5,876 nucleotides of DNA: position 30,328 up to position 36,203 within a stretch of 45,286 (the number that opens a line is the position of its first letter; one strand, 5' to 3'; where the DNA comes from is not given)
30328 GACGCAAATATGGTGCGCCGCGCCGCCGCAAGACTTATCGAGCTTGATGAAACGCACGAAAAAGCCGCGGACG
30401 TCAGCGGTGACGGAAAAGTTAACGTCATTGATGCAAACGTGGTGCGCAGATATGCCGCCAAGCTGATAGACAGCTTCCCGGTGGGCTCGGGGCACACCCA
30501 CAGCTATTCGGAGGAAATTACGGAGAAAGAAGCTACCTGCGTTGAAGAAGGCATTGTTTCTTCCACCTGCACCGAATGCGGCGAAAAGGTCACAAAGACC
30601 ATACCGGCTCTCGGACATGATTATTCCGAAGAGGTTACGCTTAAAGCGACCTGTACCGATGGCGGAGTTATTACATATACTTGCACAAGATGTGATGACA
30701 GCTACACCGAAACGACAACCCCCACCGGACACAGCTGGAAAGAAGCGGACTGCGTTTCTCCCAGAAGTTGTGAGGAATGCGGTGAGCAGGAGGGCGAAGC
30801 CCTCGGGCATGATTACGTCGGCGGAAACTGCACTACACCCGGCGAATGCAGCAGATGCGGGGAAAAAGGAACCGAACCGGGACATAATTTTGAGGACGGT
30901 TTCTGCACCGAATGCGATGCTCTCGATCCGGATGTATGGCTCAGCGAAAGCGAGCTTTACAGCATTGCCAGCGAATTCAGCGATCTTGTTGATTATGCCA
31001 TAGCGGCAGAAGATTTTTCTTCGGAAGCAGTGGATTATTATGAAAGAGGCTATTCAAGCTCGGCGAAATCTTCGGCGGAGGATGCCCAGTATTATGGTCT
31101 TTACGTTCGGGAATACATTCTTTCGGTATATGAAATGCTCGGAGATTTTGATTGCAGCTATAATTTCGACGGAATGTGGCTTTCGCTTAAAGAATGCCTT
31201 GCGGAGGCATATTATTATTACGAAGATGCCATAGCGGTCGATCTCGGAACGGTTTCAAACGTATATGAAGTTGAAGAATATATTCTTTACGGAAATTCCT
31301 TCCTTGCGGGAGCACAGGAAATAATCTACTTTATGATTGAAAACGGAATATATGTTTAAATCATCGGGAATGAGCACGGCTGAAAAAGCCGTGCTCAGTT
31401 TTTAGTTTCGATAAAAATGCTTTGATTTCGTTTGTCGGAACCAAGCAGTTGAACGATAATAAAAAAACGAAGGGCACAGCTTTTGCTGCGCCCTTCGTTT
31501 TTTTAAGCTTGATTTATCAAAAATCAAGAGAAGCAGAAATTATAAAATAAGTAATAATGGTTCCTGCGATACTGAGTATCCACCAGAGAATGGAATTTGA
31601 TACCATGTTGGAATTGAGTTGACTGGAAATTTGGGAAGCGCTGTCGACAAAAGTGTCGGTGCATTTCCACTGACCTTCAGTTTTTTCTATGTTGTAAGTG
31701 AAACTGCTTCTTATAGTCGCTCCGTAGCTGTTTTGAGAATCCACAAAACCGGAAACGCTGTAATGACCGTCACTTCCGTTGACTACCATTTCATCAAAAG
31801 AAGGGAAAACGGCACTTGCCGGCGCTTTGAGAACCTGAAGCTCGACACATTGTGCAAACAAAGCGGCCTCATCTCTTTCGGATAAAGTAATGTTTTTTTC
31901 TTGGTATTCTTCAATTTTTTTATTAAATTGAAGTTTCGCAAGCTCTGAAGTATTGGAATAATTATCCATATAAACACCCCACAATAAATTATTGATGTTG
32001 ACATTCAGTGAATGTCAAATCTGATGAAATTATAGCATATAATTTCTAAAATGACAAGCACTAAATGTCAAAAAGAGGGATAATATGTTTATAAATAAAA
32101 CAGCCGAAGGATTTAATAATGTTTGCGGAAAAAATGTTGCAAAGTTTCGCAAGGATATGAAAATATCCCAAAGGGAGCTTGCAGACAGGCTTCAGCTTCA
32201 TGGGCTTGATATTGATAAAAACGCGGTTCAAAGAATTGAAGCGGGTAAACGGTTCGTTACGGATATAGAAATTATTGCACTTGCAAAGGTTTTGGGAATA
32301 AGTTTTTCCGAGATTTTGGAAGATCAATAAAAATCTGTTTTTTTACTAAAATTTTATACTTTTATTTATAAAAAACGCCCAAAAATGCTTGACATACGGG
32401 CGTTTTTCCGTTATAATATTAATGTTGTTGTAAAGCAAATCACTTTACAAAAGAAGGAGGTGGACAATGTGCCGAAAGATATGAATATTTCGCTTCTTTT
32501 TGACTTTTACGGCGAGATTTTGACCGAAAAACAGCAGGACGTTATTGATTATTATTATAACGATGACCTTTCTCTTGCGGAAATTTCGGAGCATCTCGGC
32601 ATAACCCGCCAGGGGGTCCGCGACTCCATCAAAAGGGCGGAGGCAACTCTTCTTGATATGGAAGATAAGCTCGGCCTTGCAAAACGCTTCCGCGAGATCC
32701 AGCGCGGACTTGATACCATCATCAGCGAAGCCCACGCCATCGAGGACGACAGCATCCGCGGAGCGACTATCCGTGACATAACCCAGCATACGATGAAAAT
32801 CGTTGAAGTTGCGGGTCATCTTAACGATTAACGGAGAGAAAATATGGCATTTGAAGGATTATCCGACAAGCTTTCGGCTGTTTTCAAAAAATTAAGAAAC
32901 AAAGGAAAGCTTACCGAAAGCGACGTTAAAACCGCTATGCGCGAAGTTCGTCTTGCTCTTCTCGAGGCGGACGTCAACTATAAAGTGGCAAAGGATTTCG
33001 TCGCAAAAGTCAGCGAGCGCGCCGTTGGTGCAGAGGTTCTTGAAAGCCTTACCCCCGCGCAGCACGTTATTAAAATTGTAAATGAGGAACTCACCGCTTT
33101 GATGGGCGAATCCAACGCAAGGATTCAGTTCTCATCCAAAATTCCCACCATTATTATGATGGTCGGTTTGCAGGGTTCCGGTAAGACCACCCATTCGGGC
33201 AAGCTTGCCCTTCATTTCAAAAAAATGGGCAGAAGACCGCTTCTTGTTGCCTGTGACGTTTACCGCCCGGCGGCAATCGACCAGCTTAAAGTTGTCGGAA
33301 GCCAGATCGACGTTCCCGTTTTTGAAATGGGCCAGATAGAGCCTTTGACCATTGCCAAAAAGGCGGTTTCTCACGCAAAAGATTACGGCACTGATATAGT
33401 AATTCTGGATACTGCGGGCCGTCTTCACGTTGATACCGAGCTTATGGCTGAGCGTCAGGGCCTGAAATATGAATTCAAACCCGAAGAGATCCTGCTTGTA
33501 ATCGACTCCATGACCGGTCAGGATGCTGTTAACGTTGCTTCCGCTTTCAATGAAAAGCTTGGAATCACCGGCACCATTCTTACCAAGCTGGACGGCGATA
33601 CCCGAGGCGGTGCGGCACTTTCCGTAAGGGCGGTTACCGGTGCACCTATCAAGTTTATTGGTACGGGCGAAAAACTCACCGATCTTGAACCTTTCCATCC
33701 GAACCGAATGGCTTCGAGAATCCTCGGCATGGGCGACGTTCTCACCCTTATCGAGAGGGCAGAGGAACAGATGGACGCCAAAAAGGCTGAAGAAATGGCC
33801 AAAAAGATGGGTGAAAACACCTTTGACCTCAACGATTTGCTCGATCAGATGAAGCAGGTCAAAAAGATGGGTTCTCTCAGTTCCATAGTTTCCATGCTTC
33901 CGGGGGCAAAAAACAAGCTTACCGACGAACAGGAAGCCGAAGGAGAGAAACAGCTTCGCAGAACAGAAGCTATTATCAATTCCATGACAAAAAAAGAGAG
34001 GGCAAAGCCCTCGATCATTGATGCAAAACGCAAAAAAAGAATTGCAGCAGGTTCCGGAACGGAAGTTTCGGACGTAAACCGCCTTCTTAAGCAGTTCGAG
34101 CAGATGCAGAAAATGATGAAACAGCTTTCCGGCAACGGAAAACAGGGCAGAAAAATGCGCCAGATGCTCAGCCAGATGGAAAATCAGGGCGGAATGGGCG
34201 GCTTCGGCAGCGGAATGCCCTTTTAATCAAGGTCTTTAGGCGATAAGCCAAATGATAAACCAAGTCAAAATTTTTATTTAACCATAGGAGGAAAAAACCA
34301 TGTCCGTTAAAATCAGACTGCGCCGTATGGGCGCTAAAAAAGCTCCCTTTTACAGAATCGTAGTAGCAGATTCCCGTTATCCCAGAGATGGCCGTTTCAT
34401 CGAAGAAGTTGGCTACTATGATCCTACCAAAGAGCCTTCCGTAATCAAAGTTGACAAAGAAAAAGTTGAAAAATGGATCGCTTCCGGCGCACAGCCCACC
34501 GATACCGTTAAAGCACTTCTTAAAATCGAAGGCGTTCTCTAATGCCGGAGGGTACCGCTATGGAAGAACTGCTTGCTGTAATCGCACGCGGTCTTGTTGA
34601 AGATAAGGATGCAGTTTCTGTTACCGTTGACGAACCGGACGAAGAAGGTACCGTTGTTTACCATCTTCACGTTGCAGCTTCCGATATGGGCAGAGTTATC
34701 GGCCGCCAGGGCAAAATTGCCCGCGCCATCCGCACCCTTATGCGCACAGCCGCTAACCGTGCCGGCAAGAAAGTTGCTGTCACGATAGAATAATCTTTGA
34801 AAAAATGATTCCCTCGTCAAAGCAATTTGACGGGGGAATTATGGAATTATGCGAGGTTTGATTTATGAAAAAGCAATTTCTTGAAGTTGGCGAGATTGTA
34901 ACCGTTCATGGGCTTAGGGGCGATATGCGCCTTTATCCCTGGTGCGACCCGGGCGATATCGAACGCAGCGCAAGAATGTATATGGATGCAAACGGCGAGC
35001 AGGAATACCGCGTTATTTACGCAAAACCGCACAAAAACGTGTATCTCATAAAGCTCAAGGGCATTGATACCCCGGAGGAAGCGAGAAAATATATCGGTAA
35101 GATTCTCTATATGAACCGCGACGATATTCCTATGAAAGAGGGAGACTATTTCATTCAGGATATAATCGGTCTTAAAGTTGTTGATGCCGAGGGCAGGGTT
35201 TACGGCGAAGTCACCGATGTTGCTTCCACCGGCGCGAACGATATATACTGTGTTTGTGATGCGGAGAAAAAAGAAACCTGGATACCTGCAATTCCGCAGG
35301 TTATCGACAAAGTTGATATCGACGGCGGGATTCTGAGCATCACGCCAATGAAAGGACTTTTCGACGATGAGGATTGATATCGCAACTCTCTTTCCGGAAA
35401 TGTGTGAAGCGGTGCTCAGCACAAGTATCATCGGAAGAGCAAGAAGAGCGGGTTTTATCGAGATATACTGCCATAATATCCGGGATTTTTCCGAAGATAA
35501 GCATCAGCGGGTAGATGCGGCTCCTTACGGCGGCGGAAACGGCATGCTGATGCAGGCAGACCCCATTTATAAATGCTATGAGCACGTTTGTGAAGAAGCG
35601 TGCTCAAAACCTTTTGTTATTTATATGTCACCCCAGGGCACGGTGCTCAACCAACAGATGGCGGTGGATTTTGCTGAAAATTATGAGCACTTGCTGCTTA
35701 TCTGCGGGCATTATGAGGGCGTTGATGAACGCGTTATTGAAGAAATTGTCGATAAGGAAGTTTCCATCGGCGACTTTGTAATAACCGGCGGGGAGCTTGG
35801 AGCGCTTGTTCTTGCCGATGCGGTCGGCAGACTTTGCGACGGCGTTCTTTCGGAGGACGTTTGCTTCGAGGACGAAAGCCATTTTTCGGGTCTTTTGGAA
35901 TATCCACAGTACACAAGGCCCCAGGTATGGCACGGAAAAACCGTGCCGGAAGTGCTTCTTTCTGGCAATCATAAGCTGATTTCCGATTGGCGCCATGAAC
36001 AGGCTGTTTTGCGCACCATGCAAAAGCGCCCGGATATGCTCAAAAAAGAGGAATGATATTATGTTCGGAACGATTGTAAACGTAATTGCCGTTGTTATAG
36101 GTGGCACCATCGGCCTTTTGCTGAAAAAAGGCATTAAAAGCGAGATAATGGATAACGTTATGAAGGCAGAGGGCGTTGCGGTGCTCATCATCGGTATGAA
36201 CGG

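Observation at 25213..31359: Self-contained cohesin-dockerin cell-surface system with no carbohydrate-active enzymes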

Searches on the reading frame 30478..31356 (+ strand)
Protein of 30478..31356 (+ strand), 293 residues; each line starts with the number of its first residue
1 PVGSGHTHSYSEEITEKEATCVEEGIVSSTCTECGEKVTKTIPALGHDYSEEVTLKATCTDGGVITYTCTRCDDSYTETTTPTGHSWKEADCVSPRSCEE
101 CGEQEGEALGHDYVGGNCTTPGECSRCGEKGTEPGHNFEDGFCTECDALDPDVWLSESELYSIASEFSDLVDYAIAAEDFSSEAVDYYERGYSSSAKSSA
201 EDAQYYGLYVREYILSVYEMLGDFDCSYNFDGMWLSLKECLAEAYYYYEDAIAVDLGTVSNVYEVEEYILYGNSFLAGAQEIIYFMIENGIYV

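Call 41: search_solved_structures(query=window:30478-31356:+, max_evalue=10)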
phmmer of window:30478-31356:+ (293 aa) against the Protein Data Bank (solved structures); distinct sequences matched with E-value up to 10: 2.
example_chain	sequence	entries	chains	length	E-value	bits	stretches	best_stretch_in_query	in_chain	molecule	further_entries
7txc_E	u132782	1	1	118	0.19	14.2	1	66-134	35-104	Hypermethylated in cancer 2 protein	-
1j5w_A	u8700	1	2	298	1.6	11.1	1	235-288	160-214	Glycyl-tRNA synthetase alpha chain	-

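Call 55: predict_structure(protein=window:30478-31356:+)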
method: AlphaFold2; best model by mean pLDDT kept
length: 293 residues; sequences in the alignment: 1
mean_pLDDT: 62.2   pTM: 0.48
mean pLDDT of the five models: 62.2, 56.0, 55.1, 52.2, 50.5
residues with pLDDT >= 90: 80; 70-90: 43; 50-70: 36; < 50: 134
segments of 3 or more residues with pLDDT < 50: 1-65, 68-71, 78-123, 132-140, 147-151
pLDDT, mean of each block of 10 residues (from residue 1): 31 31 37 37 42 38 47 49 30 28 35 33 51 46 49 70 89 96 97 95 97 90 65 73 96 89 96 92 78 57
secondary structure, 60 per line:
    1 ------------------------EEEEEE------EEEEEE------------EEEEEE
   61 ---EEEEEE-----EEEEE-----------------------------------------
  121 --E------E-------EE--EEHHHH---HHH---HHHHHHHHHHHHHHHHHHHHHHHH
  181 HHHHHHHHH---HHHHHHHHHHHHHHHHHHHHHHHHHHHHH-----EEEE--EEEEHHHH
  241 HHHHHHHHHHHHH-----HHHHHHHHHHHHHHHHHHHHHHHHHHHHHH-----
elements in order: E25-30 E37-42 E55-60 E64-69 E75-79 H144-147 H157-189 H193-221 E227-230 E233-236 H237-253 H259-288

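Call 58: fold_search(model_id=the predicted structure, library=pdb)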
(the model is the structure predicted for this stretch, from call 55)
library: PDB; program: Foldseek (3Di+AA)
matches with E <= 10: 676; with E <= 0.001: 0
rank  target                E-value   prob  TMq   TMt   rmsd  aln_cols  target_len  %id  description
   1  9min_I                1.4e-02  0.99  0.25  0.45   6.2       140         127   15  Structure of a designed minibinder to NYESO1-A*02:01 (released 2025-08-06)
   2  9dm3_MODEL_1_A        2.9e-02  1.00  0.30  0.56   4.5       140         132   12  De novo design of proteins that bind naphthalenediimides, powerful photooxidants with tunable photophysical pr (released 2025-03-05)
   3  9min_D                3.6e-02  0.98  0.22  0.40   6.0       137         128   16  Structure of a designed minibinder to NYESO1-A*02:01 (released 2025-08-06)
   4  8tn1_A                7.6e-02  1.00  0.31  0.57   5.0       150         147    9  De novo designed protein binds poly ADP ribose polymerase inhibitors (PARPi) - apo (released 2024-04-24)
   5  6egc                  7.6e-02  0.98  0.29  0.50   6.4       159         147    8  Single-chain version of 2L4HC2_23 (PDB 5J0K) (released 2019-05-29)
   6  6s1a_A                8.9e-02  0.99  0.27  0.50   7.4       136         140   12  Ligand binding domain of the P. putida receptor PcaY_PP (released 2020-10-21)
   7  6s37_A                1.4e-01  0.97  0.27  0.50   7.2       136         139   12  Ligand binding domain of the P. putida receptor PcaY_PP in complex with salicylic acid (released 2020-10-21)
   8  9qef_J                1.4e-01  0.90  0.24  0.34   5.9       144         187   12  Respiratory supercomplex from Mycobacterium smegmatis with decylubiquinone (released 2026-01-21)
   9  6s38_B                1.7e-01  0.96  0.27  0.51   7.3       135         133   12  Ligand binding domain of the P. putida receptor PcaY_PP in complex with quinate (released 2020-10-21)
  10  9n0k_A                1.8e-01  0.97  0.29  0.57   4.3       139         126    6  Crystal structure of KABLE triple mutant (Ile12Phe, Lys14Pro, Leu20Trp) (released 2025-08-20)
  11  6s18_A                1.8e-01  0.94  0.27  0.49   7.5       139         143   12  Ligand binding domain of the P. putida receptor PcaY_PP in complex with glycerol (released 2020-10-21)
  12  8bsb_A                1.8e-01  0.63  0.24  0.38   8.4       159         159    9  Vc1313-LBD bound to D-lysine (released 2023-06-07)
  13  9n0i_A                2.0e-01  0.97  0.30  0.61   6.1       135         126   10  Crystal structure of KABLE double mutant (Lys14Pro, Leu20Trp) (released 2025-08-20)
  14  7qhm_F                2.0e-01  0.72  0.25  0.36   7.6       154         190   10  Cytochrome bcc-aa3 supercomplex (respiratory supercomplex III2/IV2) from Corynebacterium glutamicum (stigmatellin and  (released 2022-05-18)
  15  6qd6_C                2.1e-01  0.95  0.30  0.22   7.0       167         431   11  Molecular scaffolds expand the nanobody toolkit for cryo-EM applications: crystal structure of Mb-cHopQ-Nb207 (released 2019-12-18)
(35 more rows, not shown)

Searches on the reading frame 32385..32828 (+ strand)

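Call 7: search_protein_families(library=pfam, proteins=[window:32385-32828:+], max_evalue=0.001)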
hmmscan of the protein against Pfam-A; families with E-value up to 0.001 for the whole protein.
window:32385-32828:+ (148 aa): 4 families
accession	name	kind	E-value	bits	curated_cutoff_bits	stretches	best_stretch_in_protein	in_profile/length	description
PF04297.20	UPF0122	-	1.8e-23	83.1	22.7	1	31-113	3-85/101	Putative helix-turn-helix protein, YlxM / p13 like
PF04545.22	Sigma70_r4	-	1.5e-09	37.6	24.1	1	46-85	5-44/50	Sigma-70, region 4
PF08281.18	Sigma70_r4_2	-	1.6e-07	31.3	25.7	1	46-89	11-54/54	Sigma-70, region 4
PF08279.18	HTH_11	-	0.00045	20.5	25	1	60-90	14-44/55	HTH domain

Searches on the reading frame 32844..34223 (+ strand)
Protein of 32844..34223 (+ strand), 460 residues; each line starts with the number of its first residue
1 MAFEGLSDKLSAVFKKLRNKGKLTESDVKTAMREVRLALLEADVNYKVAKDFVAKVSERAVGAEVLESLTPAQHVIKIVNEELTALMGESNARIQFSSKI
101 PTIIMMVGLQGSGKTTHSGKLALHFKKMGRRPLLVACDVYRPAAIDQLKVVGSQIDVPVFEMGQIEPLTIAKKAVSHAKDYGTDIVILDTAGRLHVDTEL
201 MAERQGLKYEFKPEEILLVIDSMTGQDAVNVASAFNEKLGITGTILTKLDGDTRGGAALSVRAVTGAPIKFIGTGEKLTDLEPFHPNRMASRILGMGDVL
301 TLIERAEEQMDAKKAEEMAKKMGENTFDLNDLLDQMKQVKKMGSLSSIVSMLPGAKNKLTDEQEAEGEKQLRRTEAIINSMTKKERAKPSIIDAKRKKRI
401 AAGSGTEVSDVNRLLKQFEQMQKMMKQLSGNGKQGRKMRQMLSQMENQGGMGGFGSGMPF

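Call 8: search_protein_families(library=pfam, proteins=[window:32844-34223:+], max_evalue=0.001)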
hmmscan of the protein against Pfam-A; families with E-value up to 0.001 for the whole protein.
window:32844-34223:+ (460 aa): 5 families
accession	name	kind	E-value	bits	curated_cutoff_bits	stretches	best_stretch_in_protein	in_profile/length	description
PF00448.28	SRP54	-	6.6e-74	248.2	22.7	1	101-295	1-196/196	SRP54-type protein, GTPase domain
PF02978.25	SRP_SPB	-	2.2e-37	127.8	27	1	326-425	1-91/91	Signal peptide binding domain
PF02881.24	SRP54_N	-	1.2e-22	80.3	22.4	1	6-83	1-75/75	SRP54-type protein, helical bundle domain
PF06414.18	Zeta_toxin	-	6.2e-05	23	22.3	1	97-191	12-103/199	Zeta toxin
PF01656.29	CbiA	-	0.00042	20.7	25.4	0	111-254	9-88/125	CobQ/CobB/MinD/ParA nucleotide binding domain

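Call 13: find_related_loci(query=window:32844-34223:+, collection=genome_contigs, flank=10000)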
Query window:32844-34223:+ (460 aa) in genome_contigs; peptide patterns used: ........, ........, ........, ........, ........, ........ (x = any residue, [..] = any of these).
599 stretches matched a pattern (row limit reached: there are more); 589 encode a relative of the query (tblastn E <= 1e-3); the best 80 are kept; 80 distinct loci.
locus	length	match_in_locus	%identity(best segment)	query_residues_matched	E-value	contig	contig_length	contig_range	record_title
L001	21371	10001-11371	96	1-460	0e+0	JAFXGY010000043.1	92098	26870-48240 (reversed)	MAG: Oscillospiraceae bacterium isolate RGIG6405 Sheep_Rectum-5__c564205, whole genome shotgun sequence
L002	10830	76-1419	82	1-447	0e+0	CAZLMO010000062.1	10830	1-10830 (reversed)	MAG TPA_asm: uncultured Oscillospiraceae bacterium isolate SRP294416_co1_87 genome assembly, contig: NODE_13444_length_1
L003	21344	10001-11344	82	1-447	0e+0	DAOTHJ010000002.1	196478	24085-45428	MAG TPA_asm: Oscillospiraceae bacterium isolate AMR_MDS_3054 NODE_25_length_196478_cov_7.576603, whole genome shotgun se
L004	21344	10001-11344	80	1-447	0e+0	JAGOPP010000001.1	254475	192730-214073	MAG: Oscillospiraceae bacterium isolate Go_SlDig_bin_153 Go_SlDig_48_length_254475_cov_15.008001, whole genome shotgun s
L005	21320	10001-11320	74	1-440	0e+0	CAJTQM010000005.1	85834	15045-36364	MAG TPA_asm: uncultured Oscillospiraceae bacterium isolate MGBC109100 genome assembly, contig: MGBC109100.5, whole genom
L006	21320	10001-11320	73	1-440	0e+0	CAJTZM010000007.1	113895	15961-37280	MAG TPA_asm: uncultured Oscillospiraceae bacterium isolate MGBC116419 genome assembly, contig: MGBC116419.7, whole genom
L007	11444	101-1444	70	1-460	0e+0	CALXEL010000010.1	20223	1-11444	MAG: uncultured Clostridia bacterium isolate E04__bin20 genome assembly, contig: E04__k127_5564047, whole genome shotgun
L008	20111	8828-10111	72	1-430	0e+0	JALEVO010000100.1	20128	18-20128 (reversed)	MAG: Oscillospiraceae bacterium isolate SUG375 k141_384668, whole genome shotgun sequence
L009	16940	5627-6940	72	1-437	0e+0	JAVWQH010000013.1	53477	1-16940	MAG: Oscillospiraceae bacterium isolate CGS3Y2-bin30 NODE_486_length_53477_cov_11.043353, whole genome shotgun sequence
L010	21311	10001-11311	70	1-439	0e+0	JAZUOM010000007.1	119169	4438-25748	MAG: Ruminococcus sp. isolate T1900044873_TS20190339.MAGScoT_cleanbin_000022 SGB_3177_k141_1796562, whole genome shotgun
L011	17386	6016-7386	94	1-460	0e+0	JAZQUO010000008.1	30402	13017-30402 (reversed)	MAG: Oscillospiraceae bacterium isolate T1900045180_TC20190176.MAGScoT_cleanbin_000024 SGB_5231_k141_907722, whole genom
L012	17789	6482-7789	70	1-438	0e+0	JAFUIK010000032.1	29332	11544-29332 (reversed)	MAG: Ruminococcus sp. isolate RGIG4523 Roe_deer_Rectum-1__c406972, whole genome shotgun sequence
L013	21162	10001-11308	70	1-436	0e+0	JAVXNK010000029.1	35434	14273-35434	MAG: Angelakisella sp. isolate CGS6M2-bin29 NODE_1009_length_35434_cov_11.093474, whole genome shotgun sequence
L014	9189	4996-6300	70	1-441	0e+0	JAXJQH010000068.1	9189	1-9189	MAG: Oscillospiraceae bacterium isolate DOME_MAG_2262 2262_C0204_k141_323400, whole genome shotgun sequence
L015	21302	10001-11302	71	1-436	0e+0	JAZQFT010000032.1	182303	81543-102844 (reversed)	MAG: Ruminococcus sp. isolate T1900044632_TS20190098.MAGScoT_cleanbin_000018 SGB_1067_k141_788741, whole genome shotgun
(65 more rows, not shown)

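Call 17: search_protein_families(library=pfam, proteins=[L001:193-2775:+, L001:2902-4488:+, L001:4621-7371:+, L001:7488-9482:+, L011:2-3025:+, L011:3128-5494:+], max_evalue=0.01)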
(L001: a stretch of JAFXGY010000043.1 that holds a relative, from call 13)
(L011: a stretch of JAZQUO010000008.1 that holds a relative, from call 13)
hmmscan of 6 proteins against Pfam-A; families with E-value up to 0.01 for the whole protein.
L001:193-2775:+ (861 aa): 4 families
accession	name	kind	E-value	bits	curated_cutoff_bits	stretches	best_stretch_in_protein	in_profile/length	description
PF13306.12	LRR_5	-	2.7e-38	131.2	27.7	3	666-750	35-116/127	BspA type Leucine rich repeat region (6 copies)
PF01841.26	Transglut_core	-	1.2e-11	45.2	23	1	185-279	11-107/108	Transglutaminase-like superfamily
PF00404.24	Dockerin_1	-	1.6e-09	38.2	22.9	1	796-848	2-54/57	Dockerin type I domain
PF04473.18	DUF553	-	3.6e-08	33.4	20.5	1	182-280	9-113/140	Transglutaminase-like domain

L001:2902-4488:+ (529 aa): 2 families
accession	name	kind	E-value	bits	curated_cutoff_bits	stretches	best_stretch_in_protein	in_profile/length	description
PF13306.12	LRR_5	-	1e-30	106.7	27.7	2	143-255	12-122/127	BspA type Leucine rich repeat region (6 copies)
PF00404.24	Dockerin_1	-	1.7e-14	54.2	22.9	1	27-80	1-54/57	Dockerin type I domain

L001:4621-7371:+ (917 aa): 3 families
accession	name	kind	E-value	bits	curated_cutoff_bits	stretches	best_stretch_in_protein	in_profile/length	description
PF13306.12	LRR_5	-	1.6e-100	332.3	27.7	5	301-417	12-123/127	BspA type Leucine rich repeat region (6 copies)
PF00404.24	Dockerin_1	-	1.9e-12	47.6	22.9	1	851-906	1-56/57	Dockerin type I domain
PF13855.12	LRR_8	-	0.0004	20.5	27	0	634-671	13-51/61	Leucine rich repeat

L001:7488-9482:+ (665 aa): 3 families
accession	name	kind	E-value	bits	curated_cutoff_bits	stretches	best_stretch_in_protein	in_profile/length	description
PF00963.24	Cohesin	-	4.1e-10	40.4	24.1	1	465-555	2-105/139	Cohesin domain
PF00404.24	Dockerin_1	-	5.9e-10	39.6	22.9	1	600-653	2-55/57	Dockerin type I domain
PF09479.16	Flg_new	-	8.3e-05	23.1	27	1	385-453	1-63/65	Listeria-Bacteroides repeat domain (List_Bact_rpt)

L011:2-3025:+ (1008 aa): 2 families
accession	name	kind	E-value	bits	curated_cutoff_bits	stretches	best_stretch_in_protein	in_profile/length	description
PF16250.10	DUF4907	-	1.4e-09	38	25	0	31-45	18-32/67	Domain of unknown function (DUF4907)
PF06750.18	A24_N_bact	-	5.3e-09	36.5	23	0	22-57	26-59/84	Bacterial Peptidase A24 N-terminal domain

L011:3128-5494:+ (789 aa): 4 families
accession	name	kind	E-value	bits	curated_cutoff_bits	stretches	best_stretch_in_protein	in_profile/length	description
PF13306.12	LRR_5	-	2e-76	254.4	27.7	4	469-599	2-125/127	BspA type Leucine rich repeat region (6 copies)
PF01841.26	Transglut_core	-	1.2e-11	45.3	23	1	175-271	6-107/108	Transglutaminase-like superfamily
PF00404.24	Dockerin_1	-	1.2e-08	35.4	22.9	1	723-778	2-57/57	Dockerin type I domain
PF04473.18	DUF553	-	0.00013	21.9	20.5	1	168-272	2-113/140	Transglutaminase-like domain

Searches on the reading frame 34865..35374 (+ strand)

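Call 8: search_protein_families(library=pfam, proteins=[window:34865-35374:+], max_evalue=0.001)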
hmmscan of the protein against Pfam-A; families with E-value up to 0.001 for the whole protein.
window:34865-35374:+ (170 aa): 3 families
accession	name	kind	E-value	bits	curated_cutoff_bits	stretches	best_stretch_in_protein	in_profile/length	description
PF01782.24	RimM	-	6e-17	62.1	23.5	1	8-87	2-84/84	RimM N-terminal domain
PF24986.1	PRC_RimM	-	3.4e-13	49.5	27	1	98-164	2-68/69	RimM PRC barrel domain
PF05239.21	PRC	-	2e-09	37.8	21.2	1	93-165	2-77/78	PRC-barrel domain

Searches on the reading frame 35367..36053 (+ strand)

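Call 8: search_protein_families(library=pfam, proteins=[window:35367-36053:+], max_evalue=0.001)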
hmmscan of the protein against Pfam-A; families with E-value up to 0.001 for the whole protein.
window:35367-36053:+ (229 aa): 1 family
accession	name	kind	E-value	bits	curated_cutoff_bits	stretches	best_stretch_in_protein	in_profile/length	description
PF01746.26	tRNA_m1G_MT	-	1.1e-57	195.3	27.3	1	23-222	2-195/195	tRNA (Guanine-1)-methyltransferase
